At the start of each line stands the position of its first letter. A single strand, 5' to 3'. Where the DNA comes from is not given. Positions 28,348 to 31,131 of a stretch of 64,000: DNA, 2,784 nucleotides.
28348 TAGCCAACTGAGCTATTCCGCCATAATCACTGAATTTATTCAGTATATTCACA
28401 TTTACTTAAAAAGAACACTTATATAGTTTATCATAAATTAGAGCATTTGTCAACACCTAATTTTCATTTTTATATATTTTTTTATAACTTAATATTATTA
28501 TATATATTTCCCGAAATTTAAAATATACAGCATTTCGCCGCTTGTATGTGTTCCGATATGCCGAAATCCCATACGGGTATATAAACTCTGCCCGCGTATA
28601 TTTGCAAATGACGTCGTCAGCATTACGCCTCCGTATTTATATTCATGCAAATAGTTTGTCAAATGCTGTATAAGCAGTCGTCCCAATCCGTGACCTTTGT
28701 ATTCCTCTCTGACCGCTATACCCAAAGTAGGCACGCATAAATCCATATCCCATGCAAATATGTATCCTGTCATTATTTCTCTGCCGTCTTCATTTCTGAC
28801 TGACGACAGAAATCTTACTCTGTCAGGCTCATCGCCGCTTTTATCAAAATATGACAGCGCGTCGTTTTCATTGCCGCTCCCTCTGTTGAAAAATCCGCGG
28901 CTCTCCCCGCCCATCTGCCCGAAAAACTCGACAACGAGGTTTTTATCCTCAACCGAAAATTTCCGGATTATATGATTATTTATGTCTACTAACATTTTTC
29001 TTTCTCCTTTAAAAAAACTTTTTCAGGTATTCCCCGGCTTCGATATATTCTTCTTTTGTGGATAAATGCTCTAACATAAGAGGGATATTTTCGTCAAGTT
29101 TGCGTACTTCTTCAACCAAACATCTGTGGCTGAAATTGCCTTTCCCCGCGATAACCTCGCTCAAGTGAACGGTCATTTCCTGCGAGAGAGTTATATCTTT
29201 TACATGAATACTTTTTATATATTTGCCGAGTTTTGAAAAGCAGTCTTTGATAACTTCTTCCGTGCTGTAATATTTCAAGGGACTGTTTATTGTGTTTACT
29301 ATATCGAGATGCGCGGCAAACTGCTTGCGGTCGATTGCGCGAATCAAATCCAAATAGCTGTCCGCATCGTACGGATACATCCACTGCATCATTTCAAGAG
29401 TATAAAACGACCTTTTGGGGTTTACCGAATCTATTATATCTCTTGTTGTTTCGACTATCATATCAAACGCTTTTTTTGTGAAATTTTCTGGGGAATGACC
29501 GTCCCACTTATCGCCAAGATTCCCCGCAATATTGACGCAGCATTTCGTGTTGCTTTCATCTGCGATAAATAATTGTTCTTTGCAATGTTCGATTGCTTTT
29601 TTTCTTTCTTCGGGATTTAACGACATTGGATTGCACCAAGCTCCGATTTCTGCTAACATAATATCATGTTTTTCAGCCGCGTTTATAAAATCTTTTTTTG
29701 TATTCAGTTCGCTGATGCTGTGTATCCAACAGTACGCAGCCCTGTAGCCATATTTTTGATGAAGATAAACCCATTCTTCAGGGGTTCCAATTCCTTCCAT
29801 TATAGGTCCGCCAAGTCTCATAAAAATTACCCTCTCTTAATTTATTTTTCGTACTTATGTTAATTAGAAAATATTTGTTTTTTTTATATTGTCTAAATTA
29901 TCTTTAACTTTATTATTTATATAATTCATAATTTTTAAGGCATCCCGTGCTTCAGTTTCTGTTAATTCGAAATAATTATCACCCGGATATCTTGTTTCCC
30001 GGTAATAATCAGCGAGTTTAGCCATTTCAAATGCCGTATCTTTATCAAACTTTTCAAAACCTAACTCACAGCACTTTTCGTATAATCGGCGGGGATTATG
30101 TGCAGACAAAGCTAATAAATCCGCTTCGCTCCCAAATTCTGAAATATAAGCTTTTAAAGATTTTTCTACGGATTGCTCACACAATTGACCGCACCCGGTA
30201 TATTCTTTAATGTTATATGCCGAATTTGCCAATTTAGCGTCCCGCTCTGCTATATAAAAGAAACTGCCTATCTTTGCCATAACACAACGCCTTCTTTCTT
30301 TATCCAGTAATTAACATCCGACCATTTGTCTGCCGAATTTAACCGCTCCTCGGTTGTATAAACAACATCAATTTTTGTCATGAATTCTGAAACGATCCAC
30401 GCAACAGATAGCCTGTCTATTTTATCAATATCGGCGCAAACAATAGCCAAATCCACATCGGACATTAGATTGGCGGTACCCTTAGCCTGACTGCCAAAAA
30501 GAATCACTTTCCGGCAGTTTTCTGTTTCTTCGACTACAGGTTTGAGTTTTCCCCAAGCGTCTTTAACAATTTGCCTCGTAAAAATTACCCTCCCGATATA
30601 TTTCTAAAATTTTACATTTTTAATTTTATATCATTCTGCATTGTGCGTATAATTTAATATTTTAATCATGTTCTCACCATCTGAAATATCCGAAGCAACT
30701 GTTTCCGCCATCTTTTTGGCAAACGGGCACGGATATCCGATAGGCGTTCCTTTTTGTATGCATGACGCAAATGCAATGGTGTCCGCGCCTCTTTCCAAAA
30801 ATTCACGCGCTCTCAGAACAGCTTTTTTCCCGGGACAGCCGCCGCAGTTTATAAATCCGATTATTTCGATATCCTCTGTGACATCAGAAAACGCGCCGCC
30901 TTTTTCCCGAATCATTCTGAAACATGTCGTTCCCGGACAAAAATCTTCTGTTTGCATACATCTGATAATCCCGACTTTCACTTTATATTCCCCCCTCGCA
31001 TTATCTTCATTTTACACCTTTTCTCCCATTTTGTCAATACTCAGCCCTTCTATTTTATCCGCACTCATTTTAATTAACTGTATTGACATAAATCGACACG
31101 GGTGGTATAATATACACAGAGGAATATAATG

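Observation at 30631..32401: Stand-alone SIR2(NADase-type)-TPR fusion under a perfect consensus promoter: candidate single-gene defence system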

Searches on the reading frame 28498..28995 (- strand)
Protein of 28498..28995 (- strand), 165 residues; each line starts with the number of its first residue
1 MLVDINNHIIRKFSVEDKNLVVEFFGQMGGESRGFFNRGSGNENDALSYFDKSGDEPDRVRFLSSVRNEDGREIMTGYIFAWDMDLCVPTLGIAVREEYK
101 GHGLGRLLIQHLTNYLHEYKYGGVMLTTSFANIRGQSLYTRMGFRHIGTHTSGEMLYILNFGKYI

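Call 3: search_protein_families(library=pfam, proteins=[window:28498-28995:-], max_evalue=0.01)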
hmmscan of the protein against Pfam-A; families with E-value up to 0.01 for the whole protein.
window:28498-28995:- (165 aa): 5 families
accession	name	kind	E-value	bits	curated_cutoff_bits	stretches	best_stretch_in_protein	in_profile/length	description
PF00583.31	Acetyltransf_1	-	4.7e-10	40.2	20.7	1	62-144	36-116/116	Acetyltransferase (GNAT) family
PF13508.13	Acetyltransf_7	-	1.1e-09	38.9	27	1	69-145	10-83/84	Acetyltransferase (GNAT) domain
PF08445.16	FR47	-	1.7e-07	31.6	22.1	1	91-147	24-80/86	FR47-like protein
PF13673.13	Acetyltransf_10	-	6.5e-07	29.8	23.6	1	93-151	57-114/128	Acetyltransferase (GNAT) domain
PF13302.13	Acetyltransf_3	-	5.4e-06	27.6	25.4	1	9-145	3-138/138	Acetyltransferase (GNAT) domain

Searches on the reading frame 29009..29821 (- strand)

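Call 3: search_protein_families(library=pfam, proteins=[window:29009-29821:-], max_evalue=0.01)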
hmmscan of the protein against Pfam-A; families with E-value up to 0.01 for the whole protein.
window:29009-29821:- (270 aa): 1 family
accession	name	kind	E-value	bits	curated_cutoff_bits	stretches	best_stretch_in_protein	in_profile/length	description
PF01261.30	AP_endonuc_2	-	7.5e-16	59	31.1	1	42-268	30-248/249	Xylose isomerase-like TIM barrel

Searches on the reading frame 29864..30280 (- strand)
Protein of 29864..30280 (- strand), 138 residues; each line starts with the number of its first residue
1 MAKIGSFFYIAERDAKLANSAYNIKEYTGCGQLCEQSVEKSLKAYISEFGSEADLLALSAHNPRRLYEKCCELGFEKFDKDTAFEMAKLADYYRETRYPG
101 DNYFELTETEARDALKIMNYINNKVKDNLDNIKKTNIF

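Call 3: search_protein_families(library=pfam, proteins=[window:29864-30280:-], max_evalue=0.01)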
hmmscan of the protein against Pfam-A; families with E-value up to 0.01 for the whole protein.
window:29864-30280:- (138 aa): 1 family
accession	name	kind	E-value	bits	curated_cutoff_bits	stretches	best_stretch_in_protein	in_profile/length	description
PF05168.19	HEPN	-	4.4e-14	53.1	22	1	8-126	5-115/117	HEPN domain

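Call 4: search_protein_families(library=padloc, proteins=[window:29864-30280:-], max_evalue=0.1)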
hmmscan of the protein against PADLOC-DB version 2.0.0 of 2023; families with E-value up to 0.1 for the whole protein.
window:29864-30280:- (138 aa): 0 families

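Call 5: search_protein_families(library=ncbifam, proteins=[window:29864-30280:-], max_evalue=0.01)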
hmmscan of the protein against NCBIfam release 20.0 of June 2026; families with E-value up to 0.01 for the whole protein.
window:29864-30280:- (138 aa): 0 families

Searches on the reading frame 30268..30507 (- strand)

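Call 3: search_protein_families(library=pfam, proteins=[window:30268-30507:-], max_evalue=0.01)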
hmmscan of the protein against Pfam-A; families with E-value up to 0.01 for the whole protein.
window:30268-30507:- (79 aa): 2 families
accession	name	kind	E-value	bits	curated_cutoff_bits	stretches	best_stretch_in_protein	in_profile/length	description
PF18765.7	Polbeta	-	1.6e-07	31.9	26.9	1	2-76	17-87/93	Polymerase beta, Nucleotidyltransferase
PF01909.29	NTP_transf_2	-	5e-06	27.2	21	1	1-28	17-44/93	Nucleotidyltransferase domain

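Call 4: search_protein_families(library=padloc, proteins=[window:30268-30507:-], max_evalue=0.1)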
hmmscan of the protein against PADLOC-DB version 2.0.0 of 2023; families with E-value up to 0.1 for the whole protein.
window:30268-30507:- (79 aa): 9 families
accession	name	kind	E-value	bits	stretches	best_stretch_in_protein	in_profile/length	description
PDLC04903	PDC-S09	-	3e-08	31.9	1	1-75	29-107/108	-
PDLC04907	PDC-S09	-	4.5e-06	24.8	1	1-27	30-56/114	-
PDLC04906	PDC-S09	-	6.1e-05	21.3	1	2-52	28-81/98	-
PDLC04368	PDC-M05A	-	6.3e-05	20.9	1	3-34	112-143/201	-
PDLC04902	PDC-S09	-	0.00013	20.2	1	3-29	26-52/97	-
PDLC04904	PDC-S09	-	0.00028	19.1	1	3-49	30-78/104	-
PDLC03138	Specificity_I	-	0.0027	14.7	1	3-49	27-76/485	Type I specificity subunit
PDLC04372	PDC-M05A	-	0.0054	15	1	2-70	80-147/167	-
PDLC04369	PDC-M05A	-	0.024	12.3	1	2-30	107-135/201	-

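Call 5: search_protein_families(library=ncbifam, proteins=[window:30268-30507:-], max_evalue=0.01)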
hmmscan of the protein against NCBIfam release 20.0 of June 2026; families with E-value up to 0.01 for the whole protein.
window:30268-30507:- (79 aa): 2 families
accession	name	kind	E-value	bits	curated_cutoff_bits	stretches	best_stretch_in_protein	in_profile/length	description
NF047752.1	MntA_antitoxin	equivalog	1.4e-09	37.7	60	1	2-50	11-61/106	type VII toxin-antitoxin system MntA family adenylyltransferase antitoxin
NF051895.1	anti_phage_HalB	equivalog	0.0011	18.6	190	1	1-28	2-29/211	anti-phage Hailong system nucleotidyltransferase HalB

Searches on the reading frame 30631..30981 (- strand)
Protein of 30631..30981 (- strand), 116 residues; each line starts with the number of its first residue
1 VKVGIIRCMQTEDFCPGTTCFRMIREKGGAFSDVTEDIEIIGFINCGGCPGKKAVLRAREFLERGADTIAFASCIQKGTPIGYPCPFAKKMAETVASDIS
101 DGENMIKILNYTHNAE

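Call 3: search_protein_families(library=pfam, proteins=[window:30631-30981:-], max_evalue=0.01)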
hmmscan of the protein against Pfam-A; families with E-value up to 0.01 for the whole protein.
window:30631-30981:- (116 aa): 1 family
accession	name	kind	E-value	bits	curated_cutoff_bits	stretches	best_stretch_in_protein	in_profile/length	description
PF08821.16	CGGC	-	3.7e-30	104.7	27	1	2-113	1-106/106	CGGC domain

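Call 4: search_protein_families(library=padloc, proteins=[window:30631-30981:-], max_evalue=0.1)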
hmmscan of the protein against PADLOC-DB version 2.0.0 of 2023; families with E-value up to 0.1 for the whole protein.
window:30631-30981:- (116 aa): 0 families

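Call 5: search_protein_families(library=ncbifam, proteins=[window:30631-30981:-], max_evalue=0.01)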
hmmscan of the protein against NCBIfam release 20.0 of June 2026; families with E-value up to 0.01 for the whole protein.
window:30631-30981:- (116 aa): 0 families
